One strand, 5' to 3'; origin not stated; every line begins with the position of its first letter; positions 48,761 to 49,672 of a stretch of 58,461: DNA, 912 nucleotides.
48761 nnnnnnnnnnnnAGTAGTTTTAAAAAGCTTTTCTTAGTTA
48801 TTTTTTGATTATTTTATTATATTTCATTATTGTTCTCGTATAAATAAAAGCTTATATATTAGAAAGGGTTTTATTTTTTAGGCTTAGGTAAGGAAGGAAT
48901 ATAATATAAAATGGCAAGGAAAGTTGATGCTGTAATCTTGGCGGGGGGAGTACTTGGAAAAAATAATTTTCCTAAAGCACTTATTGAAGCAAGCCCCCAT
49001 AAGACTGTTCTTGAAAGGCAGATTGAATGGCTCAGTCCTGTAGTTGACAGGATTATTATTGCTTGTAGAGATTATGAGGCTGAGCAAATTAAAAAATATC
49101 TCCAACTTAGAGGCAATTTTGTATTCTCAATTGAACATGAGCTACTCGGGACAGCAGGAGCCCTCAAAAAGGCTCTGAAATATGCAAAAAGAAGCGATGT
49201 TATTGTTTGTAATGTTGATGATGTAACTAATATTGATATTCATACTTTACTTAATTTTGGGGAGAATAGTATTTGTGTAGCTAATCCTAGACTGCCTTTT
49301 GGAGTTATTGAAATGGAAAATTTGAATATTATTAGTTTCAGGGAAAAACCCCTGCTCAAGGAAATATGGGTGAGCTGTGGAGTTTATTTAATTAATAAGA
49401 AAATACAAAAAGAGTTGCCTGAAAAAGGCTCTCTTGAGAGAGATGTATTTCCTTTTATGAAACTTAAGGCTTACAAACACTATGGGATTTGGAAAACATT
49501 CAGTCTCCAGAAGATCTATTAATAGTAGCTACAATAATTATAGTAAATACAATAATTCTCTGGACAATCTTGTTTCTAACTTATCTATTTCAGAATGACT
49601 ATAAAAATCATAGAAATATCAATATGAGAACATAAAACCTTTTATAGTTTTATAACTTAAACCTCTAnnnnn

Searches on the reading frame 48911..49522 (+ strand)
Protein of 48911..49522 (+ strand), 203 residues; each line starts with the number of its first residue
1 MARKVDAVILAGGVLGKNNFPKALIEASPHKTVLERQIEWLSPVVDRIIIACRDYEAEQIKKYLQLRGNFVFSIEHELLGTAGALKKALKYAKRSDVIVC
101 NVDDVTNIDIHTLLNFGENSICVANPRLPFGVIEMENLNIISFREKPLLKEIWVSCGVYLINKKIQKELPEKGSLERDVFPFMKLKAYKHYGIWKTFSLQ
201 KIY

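Call 3: search_protein_families(library=pfam, proteins=[window:48911-49522:+], max_evalue=1)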
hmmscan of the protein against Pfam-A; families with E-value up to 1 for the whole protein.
window:48911-49522:+ (203 aa): 3 families
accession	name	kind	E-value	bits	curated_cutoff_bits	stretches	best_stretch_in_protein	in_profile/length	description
PF00483.29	NTP_transferase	-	1.8e-10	41.3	21.2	1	8-169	3-188/245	Nucleotidyl transferase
PF12804.13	NTP_transf_3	-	7.2e-09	36.5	27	1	7-103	1-95/160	MobA-like NTP transferase domain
PF00535.33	Glycos_transf_2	-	0.053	13.9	23.3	1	53-108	38-93/168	Glycosyl transferase family 2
